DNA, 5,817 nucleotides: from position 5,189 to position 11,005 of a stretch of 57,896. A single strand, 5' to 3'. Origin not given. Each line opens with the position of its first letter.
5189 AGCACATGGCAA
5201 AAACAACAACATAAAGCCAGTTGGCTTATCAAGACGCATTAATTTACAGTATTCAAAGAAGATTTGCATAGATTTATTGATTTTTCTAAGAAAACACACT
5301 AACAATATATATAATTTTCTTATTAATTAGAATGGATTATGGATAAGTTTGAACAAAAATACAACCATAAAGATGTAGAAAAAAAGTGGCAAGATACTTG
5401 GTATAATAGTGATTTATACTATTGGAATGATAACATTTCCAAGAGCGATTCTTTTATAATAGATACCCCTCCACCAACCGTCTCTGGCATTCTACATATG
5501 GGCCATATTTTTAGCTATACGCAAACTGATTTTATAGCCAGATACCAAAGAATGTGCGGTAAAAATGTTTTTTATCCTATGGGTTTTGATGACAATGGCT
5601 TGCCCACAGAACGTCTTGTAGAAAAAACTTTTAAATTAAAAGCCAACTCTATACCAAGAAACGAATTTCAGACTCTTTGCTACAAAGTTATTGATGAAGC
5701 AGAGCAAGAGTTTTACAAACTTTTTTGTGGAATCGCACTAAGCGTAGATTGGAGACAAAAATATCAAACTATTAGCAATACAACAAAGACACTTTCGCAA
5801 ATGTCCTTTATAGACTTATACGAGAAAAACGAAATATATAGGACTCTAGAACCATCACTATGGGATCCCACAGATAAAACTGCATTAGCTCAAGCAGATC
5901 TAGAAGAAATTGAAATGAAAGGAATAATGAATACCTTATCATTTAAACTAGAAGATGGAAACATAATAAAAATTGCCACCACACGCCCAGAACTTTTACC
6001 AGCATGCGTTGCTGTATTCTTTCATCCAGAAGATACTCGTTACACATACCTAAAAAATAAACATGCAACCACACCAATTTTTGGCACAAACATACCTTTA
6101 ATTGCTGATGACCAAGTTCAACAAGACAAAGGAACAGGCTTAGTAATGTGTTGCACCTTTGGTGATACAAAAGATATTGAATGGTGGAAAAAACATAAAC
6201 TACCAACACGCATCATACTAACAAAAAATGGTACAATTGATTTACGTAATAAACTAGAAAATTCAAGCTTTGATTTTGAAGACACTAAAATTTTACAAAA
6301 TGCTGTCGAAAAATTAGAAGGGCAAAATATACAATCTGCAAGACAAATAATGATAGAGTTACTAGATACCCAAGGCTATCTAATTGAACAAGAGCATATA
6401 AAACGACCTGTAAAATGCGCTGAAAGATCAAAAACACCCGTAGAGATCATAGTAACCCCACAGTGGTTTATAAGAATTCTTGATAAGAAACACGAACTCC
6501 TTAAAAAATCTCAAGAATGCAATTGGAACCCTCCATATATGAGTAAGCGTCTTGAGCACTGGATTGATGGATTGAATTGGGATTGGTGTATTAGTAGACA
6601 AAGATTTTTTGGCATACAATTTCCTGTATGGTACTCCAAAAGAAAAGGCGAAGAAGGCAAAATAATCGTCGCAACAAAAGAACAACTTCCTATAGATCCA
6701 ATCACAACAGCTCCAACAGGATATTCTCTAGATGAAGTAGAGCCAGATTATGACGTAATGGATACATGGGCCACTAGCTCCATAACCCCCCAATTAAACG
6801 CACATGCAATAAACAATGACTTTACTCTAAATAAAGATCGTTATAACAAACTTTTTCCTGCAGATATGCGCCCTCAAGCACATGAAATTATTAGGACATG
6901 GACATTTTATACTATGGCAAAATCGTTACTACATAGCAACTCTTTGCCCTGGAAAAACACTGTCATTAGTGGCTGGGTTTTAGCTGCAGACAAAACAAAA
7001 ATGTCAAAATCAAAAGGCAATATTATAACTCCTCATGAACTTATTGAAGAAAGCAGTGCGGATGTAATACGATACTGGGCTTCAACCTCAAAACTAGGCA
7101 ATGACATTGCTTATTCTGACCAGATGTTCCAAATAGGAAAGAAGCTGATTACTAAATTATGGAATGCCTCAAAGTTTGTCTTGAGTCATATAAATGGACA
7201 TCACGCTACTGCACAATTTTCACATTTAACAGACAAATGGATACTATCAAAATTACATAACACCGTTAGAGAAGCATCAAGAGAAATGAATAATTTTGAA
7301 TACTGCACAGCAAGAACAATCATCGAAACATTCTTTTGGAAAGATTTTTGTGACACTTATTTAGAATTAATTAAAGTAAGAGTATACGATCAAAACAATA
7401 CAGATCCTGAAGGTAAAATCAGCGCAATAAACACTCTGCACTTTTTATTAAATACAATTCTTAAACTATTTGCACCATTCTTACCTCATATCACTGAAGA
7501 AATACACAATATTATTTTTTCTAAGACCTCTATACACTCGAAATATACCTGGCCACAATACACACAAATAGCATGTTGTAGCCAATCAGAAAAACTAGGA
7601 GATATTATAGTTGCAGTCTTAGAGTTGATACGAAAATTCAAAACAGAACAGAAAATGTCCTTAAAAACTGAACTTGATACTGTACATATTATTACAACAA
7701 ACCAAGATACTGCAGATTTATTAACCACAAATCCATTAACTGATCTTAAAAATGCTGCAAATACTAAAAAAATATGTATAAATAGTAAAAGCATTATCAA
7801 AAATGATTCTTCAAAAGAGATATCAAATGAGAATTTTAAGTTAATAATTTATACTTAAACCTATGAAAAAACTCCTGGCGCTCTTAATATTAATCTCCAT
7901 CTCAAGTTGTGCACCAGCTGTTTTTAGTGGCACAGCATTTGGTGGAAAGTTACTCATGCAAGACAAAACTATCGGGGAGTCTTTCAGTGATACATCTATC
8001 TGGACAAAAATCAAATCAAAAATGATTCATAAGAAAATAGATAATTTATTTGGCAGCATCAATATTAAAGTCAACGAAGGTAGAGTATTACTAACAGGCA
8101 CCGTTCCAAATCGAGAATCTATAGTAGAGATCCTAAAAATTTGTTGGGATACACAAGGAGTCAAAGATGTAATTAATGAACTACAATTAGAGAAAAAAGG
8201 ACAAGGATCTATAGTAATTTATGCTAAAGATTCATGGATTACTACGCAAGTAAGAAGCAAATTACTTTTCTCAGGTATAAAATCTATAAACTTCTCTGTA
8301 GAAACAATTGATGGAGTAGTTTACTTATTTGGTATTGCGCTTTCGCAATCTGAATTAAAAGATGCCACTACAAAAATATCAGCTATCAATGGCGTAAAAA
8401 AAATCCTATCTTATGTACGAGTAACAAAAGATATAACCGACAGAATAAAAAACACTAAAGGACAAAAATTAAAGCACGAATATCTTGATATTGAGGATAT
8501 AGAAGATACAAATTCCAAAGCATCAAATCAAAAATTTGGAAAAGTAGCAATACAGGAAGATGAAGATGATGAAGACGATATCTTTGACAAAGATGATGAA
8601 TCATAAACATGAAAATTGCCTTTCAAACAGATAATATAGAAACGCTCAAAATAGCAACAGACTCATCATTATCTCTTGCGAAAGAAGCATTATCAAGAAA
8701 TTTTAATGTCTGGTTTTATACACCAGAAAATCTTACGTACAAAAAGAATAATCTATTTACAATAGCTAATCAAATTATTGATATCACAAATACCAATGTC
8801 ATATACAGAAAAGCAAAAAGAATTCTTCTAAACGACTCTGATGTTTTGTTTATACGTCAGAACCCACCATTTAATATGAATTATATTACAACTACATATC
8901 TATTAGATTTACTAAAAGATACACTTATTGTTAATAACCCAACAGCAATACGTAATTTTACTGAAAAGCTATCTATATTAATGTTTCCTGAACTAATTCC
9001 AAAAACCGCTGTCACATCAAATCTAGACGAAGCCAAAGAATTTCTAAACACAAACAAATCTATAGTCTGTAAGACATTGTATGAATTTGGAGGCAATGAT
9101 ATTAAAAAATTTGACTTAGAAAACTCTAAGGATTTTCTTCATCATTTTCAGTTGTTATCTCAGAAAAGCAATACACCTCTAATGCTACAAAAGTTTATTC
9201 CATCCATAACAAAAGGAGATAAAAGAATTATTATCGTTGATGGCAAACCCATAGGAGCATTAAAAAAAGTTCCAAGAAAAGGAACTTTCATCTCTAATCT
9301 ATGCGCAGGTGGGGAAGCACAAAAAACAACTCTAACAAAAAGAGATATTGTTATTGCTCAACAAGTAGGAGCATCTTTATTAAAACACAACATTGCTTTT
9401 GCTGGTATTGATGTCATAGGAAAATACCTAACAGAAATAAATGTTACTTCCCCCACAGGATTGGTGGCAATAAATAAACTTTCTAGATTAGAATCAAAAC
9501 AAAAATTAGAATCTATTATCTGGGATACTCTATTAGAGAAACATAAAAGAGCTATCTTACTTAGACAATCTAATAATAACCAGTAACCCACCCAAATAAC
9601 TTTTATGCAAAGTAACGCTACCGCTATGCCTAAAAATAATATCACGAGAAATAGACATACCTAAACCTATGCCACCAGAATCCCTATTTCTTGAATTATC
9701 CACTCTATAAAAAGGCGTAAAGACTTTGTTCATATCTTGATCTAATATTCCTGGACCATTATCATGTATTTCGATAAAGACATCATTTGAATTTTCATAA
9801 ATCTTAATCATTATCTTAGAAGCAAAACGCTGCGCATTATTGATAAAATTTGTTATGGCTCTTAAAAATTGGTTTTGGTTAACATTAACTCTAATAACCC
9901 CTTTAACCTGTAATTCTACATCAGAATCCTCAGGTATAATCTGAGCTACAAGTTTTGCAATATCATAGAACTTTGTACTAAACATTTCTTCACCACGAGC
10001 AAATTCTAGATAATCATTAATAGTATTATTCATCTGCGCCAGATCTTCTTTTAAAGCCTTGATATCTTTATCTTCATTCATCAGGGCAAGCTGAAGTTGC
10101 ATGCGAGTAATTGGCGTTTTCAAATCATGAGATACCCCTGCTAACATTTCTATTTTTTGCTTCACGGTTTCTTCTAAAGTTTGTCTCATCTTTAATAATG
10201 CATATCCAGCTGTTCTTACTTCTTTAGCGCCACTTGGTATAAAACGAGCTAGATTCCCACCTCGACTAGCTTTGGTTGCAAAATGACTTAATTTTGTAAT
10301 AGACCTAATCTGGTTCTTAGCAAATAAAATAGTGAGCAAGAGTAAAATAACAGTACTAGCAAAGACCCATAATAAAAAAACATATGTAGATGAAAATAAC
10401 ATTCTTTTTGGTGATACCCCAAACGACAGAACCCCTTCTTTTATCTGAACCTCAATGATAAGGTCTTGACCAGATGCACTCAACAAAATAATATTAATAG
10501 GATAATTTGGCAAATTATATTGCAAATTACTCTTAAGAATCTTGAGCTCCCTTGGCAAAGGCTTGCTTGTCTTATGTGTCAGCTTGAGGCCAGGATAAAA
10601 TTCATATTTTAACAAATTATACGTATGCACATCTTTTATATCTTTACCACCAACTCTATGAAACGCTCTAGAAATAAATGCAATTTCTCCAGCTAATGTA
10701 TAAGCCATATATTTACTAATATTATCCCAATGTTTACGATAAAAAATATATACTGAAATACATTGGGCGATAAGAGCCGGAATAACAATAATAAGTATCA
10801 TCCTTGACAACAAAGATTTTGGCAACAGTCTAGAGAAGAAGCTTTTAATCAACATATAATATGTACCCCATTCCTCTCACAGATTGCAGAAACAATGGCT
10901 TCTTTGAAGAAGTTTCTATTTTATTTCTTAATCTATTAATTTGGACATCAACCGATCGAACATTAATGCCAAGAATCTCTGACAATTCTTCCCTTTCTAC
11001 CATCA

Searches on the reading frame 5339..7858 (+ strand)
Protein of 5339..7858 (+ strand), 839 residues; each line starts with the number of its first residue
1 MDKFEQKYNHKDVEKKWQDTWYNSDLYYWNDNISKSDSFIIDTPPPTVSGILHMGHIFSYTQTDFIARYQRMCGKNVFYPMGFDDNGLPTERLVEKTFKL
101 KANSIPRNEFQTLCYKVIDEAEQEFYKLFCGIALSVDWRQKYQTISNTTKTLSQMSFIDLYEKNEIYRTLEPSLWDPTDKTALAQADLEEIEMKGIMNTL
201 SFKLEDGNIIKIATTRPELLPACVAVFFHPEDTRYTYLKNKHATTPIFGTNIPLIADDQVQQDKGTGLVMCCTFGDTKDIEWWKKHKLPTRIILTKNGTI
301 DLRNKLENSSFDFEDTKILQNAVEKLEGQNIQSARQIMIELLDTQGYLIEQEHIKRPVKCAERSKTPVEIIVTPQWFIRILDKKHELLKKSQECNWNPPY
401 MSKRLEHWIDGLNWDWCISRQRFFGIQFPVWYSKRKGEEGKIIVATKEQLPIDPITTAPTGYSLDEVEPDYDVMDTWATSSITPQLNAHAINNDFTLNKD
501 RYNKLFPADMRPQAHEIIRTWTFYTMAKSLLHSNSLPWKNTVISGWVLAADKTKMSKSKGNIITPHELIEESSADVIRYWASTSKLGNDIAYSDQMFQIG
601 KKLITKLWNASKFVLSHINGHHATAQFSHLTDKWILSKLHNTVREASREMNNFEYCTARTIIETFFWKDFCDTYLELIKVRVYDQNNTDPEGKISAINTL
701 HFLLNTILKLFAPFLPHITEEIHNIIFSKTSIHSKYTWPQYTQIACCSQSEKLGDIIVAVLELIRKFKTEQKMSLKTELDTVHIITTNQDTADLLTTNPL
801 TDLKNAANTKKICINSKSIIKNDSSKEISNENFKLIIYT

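Call 21: search_protein_families(library=pfam, proteins=[window:5339-7858:+], max_evalue=0.00001)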
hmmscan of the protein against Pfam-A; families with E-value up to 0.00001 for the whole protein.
window:5339-7858:+ (839 aa): 5 families
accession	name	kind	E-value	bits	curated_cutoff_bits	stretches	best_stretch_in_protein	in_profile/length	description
PF00133.28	tRNA-synt_1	-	5.2e-75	253.2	22.7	1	16-592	1-413/414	tRNA synthetases class I (I, L, M and V)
PF08264.19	Anticodon_1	-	1.1e-36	126.3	25.1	1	632-781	1-146/148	Anticodon-binding domain of tRNA ligase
PF09334.17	tRNA-synt_1g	-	5.4e-24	85.1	20.1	2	40-186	2-133/391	tRNA synthetases class I (M)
PF13603.12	tRNA-synt_1_2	-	8.6e-09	35.6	25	1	238-340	84-182/185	Leucyl-tRNA synthetase, editing domain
PF01406.26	tRNA-synt_1e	-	5.5e-07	29.7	27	0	547-598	246-297/301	tRNA synthetases class I (C) catalytic domain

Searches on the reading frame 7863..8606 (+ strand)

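Call 79: search_protein_families(library=pfam, proteins=[window:7863-8606:+], max_evalue=0.00001)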
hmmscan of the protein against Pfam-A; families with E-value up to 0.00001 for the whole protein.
window:7863-8606:+ (247 aa): 1 family
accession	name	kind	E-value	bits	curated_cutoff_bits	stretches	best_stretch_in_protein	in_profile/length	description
PF04972.22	BON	-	6.7e-25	87.6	27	2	42-109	1-67/69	BON domain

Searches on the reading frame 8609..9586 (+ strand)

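Call 79: search_protein_families(library=pfam, proteins=[window:8609-9586:+], max_evalue=0.00001)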
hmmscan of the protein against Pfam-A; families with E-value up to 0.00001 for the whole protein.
window:8609-9586:+ (325 aa): 3 families
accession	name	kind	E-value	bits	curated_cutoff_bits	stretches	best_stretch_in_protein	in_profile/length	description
PF02955.21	GSH-S_ATP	-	1.9e-52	177.7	23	1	119-291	1-173/175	Prokaryotic glutathione synthetase, ATP-grasp domain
PF02951.20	GSH-S_N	-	1.4e-29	103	21.3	1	1-115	1-119/119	Prokaryotic glutathione synthetase, N-terminal domain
PF08443.16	RimK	-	9.5e-12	45.3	21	1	131-300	19-184/188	RimK-like ATP-grasp domain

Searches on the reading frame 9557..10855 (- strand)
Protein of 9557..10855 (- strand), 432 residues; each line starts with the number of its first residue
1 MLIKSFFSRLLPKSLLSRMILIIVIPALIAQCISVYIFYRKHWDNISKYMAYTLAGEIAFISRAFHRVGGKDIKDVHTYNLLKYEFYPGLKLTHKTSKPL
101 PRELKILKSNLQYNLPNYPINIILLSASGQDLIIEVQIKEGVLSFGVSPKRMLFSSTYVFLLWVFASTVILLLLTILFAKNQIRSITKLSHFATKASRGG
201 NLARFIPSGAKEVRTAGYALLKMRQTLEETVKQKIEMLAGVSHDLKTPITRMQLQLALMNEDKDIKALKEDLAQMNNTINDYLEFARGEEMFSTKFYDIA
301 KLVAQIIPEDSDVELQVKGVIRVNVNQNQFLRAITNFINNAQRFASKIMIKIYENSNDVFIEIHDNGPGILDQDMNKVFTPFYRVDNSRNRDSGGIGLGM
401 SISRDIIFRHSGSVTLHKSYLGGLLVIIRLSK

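Call 77: find_encoding_contigs(protein=window:9557-10855:-, flank=10000, max_places=1)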
Protein window:9557-10855:- (432 aa): no gene with exactly this product is on record in the collection.

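Call 79: search_protein_families(library=pfam, proteins=[window:9557-10855:-], max_evalue=0.00001)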
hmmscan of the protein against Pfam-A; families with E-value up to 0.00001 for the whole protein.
window:9557-10855:- (432 aa): 2 families
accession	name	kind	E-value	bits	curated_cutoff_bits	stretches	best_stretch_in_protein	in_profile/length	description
PF02518.31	HATPase_c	-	1.4e-18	67.8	26.4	1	327-430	3-107/111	Histidine kinase-, DNA gyrase B-, and HSP90-like ATPase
PF00512.31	HisKA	-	7.1e-11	42.4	26.9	1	234-289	2-64/66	His Kinase A (phospho-acceptor) domain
